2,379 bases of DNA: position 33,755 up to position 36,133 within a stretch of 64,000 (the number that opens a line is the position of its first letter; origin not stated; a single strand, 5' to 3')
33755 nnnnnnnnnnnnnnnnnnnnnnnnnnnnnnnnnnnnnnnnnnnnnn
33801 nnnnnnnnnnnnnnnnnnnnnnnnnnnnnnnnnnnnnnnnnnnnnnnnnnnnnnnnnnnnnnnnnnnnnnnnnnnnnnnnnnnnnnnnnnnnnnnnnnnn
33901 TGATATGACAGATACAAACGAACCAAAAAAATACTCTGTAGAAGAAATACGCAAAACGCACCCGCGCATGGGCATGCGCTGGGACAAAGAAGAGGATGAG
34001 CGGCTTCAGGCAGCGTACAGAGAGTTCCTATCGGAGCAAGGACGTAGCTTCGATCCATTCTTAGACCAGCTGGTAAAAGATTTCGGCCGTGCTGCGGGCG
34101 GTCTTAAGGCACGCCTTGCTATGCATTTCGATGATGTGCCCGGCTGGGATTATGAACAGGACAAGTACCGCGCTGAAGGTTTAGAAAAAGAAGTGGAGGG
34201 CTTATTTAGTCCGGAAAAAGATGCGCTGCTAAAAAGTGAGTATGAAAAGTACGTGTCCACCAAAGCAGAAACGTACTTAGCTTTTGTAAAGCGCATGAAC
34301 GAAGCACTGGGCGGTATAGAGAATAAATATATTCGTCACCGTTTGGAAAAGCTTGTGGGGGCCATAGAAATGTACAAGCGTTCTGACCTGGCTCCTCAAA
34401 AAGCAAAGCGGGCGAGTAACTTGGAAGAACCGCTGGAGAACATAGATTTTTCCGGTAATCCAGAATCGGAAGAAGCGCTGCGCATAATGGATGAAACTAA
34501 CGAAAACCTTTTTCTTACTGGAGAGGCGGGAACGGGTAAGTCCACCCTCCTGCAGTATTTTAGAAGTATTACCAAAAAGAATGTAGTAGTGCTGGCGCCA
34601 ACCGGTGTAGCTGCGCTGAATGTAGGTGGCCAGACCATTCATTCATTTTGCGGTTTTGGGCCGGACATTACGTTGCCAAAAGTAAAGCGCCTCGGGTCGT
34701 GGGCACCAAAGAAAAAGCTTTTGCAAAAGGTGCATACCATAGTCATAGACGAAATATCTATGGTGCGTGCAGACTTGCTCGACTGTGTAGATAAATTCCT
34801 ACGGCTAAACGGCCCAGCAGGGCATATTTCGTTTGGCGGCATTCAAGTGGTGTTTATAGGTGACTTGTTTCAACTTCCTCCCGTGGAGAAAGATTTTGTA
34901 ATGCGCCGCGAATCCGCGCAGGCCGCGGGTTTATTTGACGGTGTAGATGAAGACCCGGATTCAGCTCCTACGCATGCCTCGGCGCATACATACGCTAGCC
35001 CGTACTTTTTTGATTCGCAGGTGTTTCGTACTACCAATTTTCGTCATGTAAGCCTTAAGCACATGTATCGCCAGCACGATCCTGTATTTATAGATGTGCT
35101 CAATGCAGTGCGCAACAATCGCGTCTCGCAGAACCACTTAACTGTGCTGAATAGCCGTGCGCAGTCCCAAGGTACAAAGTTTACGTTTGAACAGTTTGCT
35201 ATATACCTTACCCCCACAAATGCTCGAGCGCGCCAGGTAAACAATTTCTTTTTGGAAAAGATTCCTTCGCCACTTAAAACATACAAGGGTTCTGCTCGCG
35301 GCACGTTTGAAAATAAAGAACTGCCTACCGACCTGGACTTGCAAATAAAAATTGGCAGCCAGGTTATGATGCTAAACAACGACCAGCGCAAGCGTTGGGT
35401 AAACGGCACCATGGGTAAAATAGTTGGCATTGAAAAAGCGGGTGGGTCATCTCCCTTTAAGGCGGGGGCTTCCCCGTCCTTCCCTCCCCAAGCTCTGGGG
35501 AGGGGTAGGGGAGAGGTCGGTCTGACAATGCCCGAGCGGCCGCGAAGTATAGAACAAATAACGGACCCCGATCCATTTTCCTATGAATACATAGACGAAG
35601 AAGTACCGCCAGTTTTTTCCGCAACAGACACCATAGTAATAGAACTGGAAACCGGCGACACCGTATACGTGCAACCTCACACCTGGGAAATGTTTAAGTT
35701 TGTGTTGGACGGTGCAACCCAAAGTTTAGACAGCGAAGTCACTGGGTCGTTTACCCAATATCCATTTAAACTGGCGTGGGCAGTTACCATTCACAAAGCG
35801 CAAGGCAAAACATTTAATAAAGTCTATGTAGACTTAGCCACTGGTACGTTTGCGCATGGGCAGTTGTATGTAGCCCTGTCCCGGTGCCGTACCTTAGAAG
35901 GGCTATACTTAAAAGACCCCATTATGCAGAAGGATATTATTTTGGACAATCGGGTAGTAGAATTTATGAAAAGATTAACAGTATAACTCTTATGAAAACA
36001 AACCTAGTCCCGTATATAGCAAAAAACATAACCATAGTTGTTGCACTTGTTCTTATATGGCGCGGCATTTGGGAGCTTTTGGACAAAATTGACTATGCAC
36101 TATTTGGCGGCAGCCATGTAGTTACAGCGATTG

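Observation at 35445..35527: GC-rich GGGGAGG palindromic element family (at least six copies); one copy inserted in-frame into a Pif1 helicase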

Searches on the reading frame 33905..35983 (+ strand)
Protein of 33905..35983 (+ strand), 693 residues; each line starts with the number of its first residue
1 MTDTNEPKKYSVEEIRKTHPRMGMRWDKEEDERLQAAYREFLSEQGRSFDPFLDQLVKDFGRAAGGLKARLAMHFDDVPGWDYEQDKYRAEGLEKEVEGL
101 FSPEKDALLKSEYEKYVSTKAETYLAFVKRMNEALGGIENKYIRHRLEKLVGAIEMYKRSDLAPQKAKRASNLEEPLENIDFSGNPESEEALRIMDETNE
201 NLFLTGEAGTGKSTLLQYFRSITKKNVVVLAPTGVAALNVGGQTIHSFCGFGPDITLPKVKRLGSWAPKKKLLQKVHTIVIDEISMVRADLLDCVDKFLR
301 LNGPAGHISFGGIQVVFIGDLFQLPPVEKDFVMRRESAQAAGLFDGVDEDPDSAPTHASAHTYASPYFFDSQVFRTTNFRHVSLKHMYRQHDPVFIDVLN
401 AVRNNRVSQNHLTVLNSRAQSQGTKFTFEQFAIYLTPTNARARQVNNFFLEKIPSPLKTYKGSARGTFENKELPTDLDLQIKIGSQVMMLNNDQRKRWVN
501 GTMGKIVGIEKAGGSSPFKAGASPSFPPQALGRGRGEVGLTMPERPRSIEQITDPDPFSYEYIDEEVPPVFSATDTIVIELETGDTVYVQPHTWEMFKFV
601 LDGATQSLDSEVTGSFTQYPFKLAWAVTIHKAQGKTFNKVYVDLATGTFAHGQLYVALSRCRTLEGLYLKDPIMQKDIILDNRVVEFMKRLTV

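Call 12: find_encoding_contigs(protein=window:33905-35983:+, flank=10000, max_places=6)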
Protein window:33905-35983:+ (693 aa): 1 contig read that carries it; 1 place shown.
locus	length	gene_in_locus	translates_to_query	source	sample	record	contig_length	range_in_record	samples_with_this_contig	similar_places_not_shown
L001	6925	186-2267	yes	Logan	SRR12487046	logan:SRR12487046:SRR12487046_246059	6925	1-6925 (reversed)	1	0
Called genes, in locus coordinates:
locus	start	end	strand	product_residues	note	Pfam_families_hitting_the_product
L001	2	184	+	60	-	?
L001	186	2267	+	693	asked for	PF02689:Herpes_Helicase (faint), PF05970:PIF1, PF13245:AAA_19, PF13604:AAA_30, PF01443:Viral_helicase1 (faint), PF13538:UvrD_C_2 (weak)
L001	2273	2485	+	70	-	-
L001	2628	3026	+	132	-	PF03073:TspO_MBR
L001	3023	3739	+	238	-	PF00657:Lipase_GDSL, PF13472:Lipase_GDSL_2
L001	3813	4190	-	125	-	-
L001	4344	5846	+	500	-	PF02689:Herpes_Helicase (faint), PF05970:PIF1, PF13245:AAA_19, PF13604:AAA_30, PF01443:Viral_helicase1 (faint), PF07728:AAA_5 (weak), PF13401:AAA_22 (weak), PF13479:AAA_24 (faint), +1 more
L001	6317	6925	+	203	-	?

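Call 13: search_protein_families(library=pfam, proteins=[window:33905-35983:+])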
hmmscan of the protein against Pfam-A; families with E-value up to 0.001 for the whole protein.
window:33905-35983:+ (693 aa): 10 families
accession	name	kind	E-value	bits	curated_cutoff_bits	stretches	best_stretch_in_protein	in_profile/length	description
PF05970.20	PIF1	-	1.5e-27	97.1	25.9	1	194-330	17-158/223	PIF1-like helicase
PF13604.12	AAA_30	-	2e-14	54.2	27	1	191-334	9-138/191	AAA domain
PF13245.12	AAA_19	-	1.2e-10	42.1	25.1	1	196-327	8-132/134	AAA domain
PF13538.12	UvrD_C_2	-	4.3e-07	30.1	27.4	1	623-663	1-47/52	UvrD-like helicase C-terminal domain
PF01443.25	Viral_helicase1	-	1.4e-06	28.7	21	0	617-663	173-222/228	Viral superfamily 1 RNA helicase core domain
PF02689.20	Herpes_Helicase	-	5.9e-06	25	27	0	619-669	725-776/808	Helicase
PF13191.12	AAA_16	-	3.1e-05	25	32.6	1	195-231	20-57/167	AAA ATPase domain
PF13479.12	AAA_24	-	6.5e-05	23.3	27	1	200-297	3-86/195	AAA domain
PF13401.12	AAA_22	-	0.00029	21.6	27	0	198-233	4-43/130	AAA domain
PF21530.3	Pif1_2B_dom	-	0.00069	19.7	23.9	0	478-508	15-46/47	DNA helicase Pif1, 2B domain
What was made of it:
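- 33905..35986 (+): Host gene: a 693-aa PIF1-family helicase. Residues ~514-572 (nt ~35444-35620) form a hypervariable, predicted-disordered loop after the 2B (SH3-like) strand. Pfam PIF1 and Pif1_2B_dom (call 13).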

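Call 15: find_homologous_proteins(query=window:33905-35983:+, max_evalue=1e-20)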
Query window:33905-35983:+ (693 aa): 7999 proteins with E <= 1e-20 among 8000 candidates; the best 120 are listed.
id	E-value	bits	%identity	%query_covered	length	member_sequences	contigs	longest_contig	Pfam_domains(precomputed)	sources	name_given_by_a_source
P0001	0.0e+0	1587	100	100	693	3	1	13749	PF13538.13,PF05970.21,PF01443.25,PF13604.13,PF13245.13,PF02689.21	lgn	-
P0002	0.0e+0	1405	88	99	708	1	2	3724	PF13538.13,PF05970.21,PF13604.13,PF13245.13,PF02689.21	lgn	-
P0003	0.0e+0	1352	87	99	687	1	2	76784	PF13538.13,PF05970.21,PF01443.25,PF13604.13,PF13245.13,PF02689.21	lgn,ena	-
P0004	0.0e+0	1307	84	99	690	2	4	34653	PF13538.13,PF05970.21,PF01443.25,PF13604.13,PF13245.13,PF02689.21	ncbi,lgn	-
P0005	0.0e+0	1253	79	100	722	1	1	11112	PF13538.13,PF05970.21,PF01443.25,PF13604.13,PF13245.13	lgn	-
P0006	1.9e-296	1003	64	99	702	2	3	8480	PF13538.13,PF05970.21,PF13604.13,PF13245.13,PF02689.21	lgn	-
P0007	1.9e-295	1000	64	100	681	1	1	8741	PF13538.13,PF05970.21,PF13604.13,PF13245.13,PF02689.21,PF13191.13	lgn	-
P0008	5.8e-294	995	63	99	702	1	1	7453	PF13538.13,PF05970.21,PF13604.13,PF13245.13,PF02689.21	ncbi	-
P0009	6.2e-293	991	61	100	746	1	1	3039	PF13538.13,PF05970.21,PF13604.13,PF13245.13,PF02689.21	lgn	-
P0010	8.8e-292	988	64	98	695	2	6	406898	PF13538.13,PF05970.21,PF13604.13,PF13245.13,PF02689.21,PF13191.13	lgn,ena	-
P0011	1.8e-291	987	64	100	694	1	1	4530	PF13538.13,PF05970.21,PF13604.13,PF13245.13,PF02689.21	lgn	-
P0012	8.2e-289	978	63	99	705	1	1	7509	PF13538.13,PF05970.21,PF13604.13,PF13245.13,PF02689.21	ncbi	-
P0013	5.8e-284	962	64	99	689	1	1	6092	PF13538.13,PF05970.21,PF13604.13,PF13245.13,PF02689.21,PF13191.13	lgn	-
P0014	1.2e-283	961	64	99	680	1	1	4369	PF13538.13,PF05970.21,PF01443.25,PF13604.13,PF13245.13,PF02689.21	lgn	-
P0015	5.3e-264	896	59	99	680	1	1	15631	PF13538.13,PF05970.21,PF01443.25,PF13604.13,PF13245.13,PF02689.21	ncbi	-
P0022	3.5e-258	877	60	99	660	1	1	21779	PF13538.13,PF05970.21,PF01443.25,PF13604.13,PF13245.13,PF02689.21,PF13191.13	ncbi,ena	-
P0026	1.8e-254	864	53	100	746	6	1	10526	PF13538.13,PF05970.21,PF01443.25,PF13604.13,PF13245.13,PF02689.21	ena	-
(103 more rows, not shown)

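Call 18: find_encoding_contigs(protein=P0002, flank=10000, max_places=3)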
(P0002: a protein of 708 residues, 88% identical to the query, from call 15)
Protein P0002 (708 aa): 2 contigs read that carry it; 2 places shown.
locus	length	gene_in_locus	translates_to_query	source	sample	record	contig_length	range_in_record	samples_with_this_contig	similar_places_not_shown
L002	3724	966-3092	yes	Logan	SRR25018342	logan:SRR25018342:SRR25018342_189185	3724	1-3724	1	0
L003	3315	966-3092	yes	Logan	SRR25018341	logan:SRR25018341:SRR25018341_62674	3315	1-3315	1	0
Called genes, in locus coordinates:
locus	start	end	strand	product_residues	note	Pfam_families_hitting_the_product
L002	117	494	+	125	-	PF02604:PhdYeFM_antitox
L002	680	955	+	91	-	-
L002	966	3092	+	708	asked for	PF02689:Herpes_Helicase (faint), PF05970:PIF1, PF13245:AAA_19, PF13604:AAA_30, PF13538:UvrD_C_2 (weak)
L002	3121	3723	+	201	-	?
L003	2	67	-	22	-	?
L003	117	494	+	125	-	PF02604:PhdYeFM_antitox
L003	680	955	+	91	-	-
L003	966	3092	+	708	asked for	PF02689:Herpes_Helicase (faint), PF05970:PIF1, PF13245:AAA_19, PF13604:AAA_30, PF13538:UvrD_C_2 (weak)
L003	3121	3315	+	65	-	?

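Call 19: find_encoding_contigs(protein=P0003, flank=10000, max_places=3)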
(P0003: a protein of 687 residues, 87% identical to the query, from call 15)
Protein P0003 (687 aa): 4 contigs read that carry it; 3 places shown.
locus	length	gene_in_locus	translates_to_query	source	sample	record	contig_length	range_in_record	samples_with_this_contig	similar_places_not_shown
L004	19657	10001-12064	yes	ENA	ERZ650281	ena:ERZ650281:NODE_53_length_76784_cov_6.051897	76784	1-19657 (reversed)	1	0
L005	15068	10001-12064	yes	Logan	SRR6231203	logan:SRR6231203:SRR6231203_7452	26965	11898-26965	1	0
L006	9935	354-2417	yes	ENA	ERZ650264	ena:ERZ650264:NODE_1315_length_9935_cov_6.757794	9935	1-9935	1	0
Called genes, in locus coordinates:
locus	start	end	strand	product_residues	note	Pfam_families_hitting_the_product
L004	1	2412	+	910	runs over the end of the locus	PF10342:Kre9_KNH (faint), PF05345:He_PIG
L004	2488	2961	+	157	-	PF07963:N_methyl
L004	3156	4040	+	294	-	-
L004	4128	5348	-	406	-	PF00814:TsaD, PF22521:HypF_C_2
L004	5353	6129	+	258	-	PF02678:Pirin, PF07883:Cupin_2 (weak), PF17954:Pirin_C_2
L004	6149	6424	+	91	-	-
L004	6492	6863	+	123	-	-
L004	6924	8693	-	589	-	PF04024:PspC, PF22571:LiaI-LiaF-TM_PspC, PF10988:DUF2807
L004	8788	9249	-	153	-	PF03551:PadR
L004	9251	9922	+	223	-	PF20582:UPF0758_N, PF04002:RadC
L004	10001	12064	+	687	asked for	PF02689:Herpes_Helicase (faint), PF05970:PIF1, PF13245:AAA_19, PF13604:AAA_30, PF01443:Viral_helicase1 (faint), PF13538:UvrD_C_2 (weak)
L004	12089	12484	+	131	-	PF03073:TspO_MBR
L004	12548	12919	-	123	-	-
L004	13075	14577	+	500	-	PF02689:Herpes_Helicase (faint), PF05970:PIF1, PF13245:AAA_19, PF13604:AAA_30, PF01443:Viral_helicase1 (faint), PF07728:AAA_5 (weak), PF13401:AAA_22 (weak), PF13479:AAA_24 (faint), +1 more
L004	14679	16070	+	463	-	-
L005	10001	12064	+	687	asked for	PF02689:Herpes_Helicase (faint), PF05970:PIF1, PF13245:AAA_19, PF13604:AAA_30, PF01443:Viral_helicase1 (faint), PF13538:UvrD_C_2 (weak)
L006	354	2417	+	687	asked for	PF02689:Herpes_Helicase (faint), PF05970:PIF1, PF13245:AAA_19, PF13604:AAA_30, PF01443:Viral_helicase1 (faint), PF13538:UvrD_C_2 (weak)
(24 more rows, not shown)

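Call 20: find_encoding_contigs(protein=P0004, flank=10000, max_places=3)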
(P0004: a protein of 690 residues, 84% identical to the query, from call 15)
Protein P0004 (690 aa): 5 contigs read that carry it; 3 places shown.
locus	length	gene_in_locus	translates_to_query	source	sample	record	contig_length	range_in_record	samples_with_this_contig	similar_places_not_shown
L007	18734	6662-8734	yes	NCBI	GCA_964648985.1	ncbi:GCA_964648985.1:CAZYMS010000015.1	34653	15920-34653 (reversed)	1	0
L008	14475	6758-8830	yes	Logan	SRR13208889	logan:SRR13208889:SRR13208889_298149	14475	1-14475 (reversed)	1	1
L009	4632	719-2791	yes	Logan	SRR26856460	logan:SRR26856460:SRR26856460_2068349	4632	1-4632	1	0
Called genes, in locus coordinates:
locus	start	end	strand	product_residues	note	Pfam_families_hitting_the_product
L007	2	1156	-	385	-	?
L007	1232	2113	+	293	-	-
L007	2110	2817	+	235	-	PF02678:Pirin, PF17954:Pirin_C_2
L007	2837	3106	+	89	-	-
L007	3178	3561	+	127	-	-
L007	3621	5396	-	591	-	PF04024:PspC, PF22571:LiaI-LiaF-TM_PspC, PF10988:DUF2807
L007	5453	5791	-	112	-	PF03551:PadR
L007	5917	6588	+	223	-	PF20582:UPF0758_N, PF04002:RadC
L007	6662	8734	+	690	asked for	PF02689:Herpes_Helicase (faint), PF05970:PIF1, PF13245:AAA_19, PF13604:AAA_30, PF01443:Viral_helicase1 (faint), PF13538:UvrD_C_2 (weak)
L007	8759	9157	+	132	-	PF03073:TspO_MBR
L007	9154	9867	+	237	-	PF00657:Lipase_GDSL, PF13472:Lipase_GDSL_2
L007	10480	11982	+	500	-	PF02689:Herpes_Helicase (faint), PF05970:PIF1, PF13245:AAA_19, PF13604:AAA_30, PF01443:Viral_helicase1 (faint), PF07728:AAA_5 (weak), PF13173:AAA_14 (faint), PF13401:AAA_22 (weak), +1 more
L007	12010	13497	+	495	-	-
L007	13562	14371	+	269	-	-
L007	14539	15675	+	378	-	PF13784:Fic_N, PF02661:Fic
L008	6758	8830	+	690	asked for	PF02689:Herpes_Helicase (faint), PF05970:PIF1, PF13245:AAA_19, PF13604:AAA_30, PF01443:Viral_helicase1 (faint), PF13538:UvrD_C_2 (weak)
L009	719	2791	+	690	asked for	PF02689:Herpes_Helicase (faint), PF05970:PIF1, PF13245:AAA_19, PF13604:AAA_30, PF01443:Viral_helicase1 (faint), PF13538:UvrD_C_2 (weak)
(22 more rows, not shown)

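Call 21: find_encoding_contigs(protein=P0005, flank=10000, max_places=3)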
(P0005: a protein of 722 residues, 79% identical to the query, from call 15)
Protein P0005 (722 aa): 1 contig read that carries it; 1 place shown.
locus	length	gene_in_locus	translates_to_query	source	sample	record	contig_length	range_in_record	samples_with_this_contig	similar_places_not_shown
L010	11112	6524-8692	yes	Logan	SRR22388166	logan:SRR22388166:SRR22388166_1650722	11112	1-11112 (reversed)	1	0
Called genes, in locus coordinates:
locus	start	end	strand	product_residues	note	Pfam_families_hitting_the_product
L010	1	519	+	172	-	?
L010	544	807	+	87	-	-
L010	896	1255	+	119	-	-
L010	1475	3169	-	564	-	PF04024:PspC, PF22571:LiaI-LiaF-TM_PspC, PF10988:DUF2807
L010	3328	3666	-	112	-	PF03551:PadR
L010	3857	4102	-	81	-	-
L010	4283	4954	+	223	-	PF20582:UPF0758_N, PF04002:RadC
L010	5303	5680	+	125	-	PF02604:PhdYeFM_antitox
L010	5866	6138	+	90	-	-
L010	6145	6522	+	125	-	-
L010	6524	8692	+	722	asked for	PF05970:PIF1, PF13245:AAA_19, PF13604:AAA_30, PF01443:Viral_helicase1 (faint), PF13538:UvrD_C_2 (weak)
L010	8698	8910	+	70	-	-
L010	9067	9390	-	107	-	-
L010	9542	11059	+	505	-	PF02689:Herpes_Helicase (faint), PF05970:PIF1, PF13245:AAA_19, PF13604:AAA_30, PF01443:Viral_helicase1 (faint), PF07728:AAA_5 (weak), PF13401:AAA_22 (weak), PF13479:AAA_24 (faint), +1 more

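Call 52: find_encoding_contigs(protein=P0022, flank=3000, max_places=1)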
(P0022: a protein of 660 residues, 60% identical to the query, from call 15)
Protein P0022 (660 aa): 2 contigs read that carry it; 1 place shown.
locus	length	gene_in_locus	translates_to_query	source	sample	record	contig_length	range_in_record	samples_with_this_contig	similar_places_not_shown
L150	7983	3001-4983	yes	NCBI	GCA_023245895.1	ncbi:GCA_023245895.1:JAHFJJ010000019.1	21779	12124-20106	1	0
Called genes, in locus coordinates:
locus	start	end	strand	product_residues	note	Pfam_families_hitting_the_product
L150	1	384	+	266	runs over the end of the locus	PF22945:LEM-3_GIY-YIG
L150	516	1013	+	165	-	PF10543:ORF6N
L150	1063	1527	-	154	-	-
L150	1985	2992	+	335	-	PF13310:Virulence_RhuM, PF02661:Fic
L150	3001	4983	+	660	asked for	PF02689:Herpes_Helicase (faint), PF05970:PIF1, PF13191:AAA_16 (faint), PF13604:AAA_30, PF01443:Viral_helicase1 (faint), PF13245:AAA_19, PF13538:UvrD_C_2 (weak)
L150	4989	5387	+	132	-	PF02452:PemK_toxin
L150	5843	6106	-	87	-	PF01649:Ribosomal_S20p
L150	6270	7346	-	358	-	-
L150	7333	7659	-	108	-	PF00391:PEP-utilizers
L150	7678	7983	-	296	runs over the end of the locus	-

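Call 53: find_encoding_contigs(protein=P0015, flank=3000, max_places=1)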
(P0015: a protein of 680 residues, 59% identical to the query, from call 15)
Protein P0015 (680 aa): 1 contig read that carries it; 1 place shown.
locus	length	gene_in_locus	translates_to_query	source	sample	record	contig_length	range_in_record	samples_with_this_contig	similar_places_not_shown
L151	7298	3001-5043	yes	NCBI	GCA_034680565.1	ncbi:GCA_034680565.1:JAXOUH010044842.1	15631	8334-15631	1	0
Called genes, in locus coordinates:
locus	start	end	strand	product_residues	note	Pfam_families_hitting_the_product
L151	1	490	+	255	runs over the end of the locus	PF01209:Ubie_methyltran, PF02353:CMAS (weak), PF13489:Methyltransf_23, PF05175:MTS, PF08241:Methyltransf_11, PF08242:Methyltransf_12, PF13649:Methyltransf_25, PF13847:Methyltransf_31, +2 more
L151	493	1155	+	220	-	PF20582:UPF0758_N, PF04002:RadC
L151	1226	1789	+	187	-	-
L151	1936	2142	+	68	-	-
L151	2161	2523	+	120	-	PF02604:PhdYeFM_antitox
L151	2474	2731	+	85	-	PF05016:ParE_toxin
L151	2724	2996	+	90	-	-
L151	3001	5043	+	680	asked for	PF02689:Herpes_Helicase (faint), PF05970:PIF1, PF13604:AAA_30, PF01443:Viral_helicase1 (faint), PF13245:AAA_19, PF13538:UvrD_C_2 (weak)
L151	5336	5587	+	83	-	-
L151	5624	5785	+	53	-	PF01713:Smr (weak)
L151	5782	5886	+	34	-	-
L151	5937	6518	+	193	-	PF03193:RsgA_GTPase (faint), PF01926:MMR_HSR1, PF02421:FeoB_N, PF00350:Dynamin_N (faint), PF00009:GTP_EFTU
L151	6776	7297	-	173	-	?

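Call 54: find_encoding_contigs(protein=P0026, flank=3000, max_places=1)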
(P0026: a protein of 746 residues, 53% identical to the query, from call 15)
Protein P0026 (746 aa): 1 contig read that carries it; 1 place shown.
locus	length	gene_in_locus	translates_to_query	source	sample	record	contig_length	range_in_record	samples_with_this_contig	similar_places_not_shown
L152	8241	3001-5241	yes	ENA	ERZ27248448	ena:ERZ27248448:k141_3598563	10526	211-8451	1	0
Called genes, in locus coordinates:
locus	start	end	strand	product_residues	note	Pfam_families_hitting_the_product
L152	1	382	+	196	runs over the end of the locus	?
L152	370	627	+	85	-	-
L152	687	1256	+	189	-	-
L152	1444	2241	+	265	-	PF18914:DUF5666 (faint)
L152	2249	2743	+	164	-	-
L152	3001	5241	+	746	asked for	PF02689:Herpes_Helicase (faint), PF05970:PIF1, PF13604:AAA_30, PF01443:Viral_helicase1 (faint), PF13245:AAA_19, PF13538:UvrD_C_2 (weak)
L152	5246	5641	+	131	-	PF02452:PemK_toxin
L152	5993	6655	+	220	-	PF20582:UPF0758_N, PF04002:RadC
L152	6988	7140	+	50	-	-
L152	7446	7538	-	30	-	-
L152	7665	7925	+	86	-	PF12674:Zn_ribbon_2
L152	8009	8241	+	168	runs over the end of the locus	-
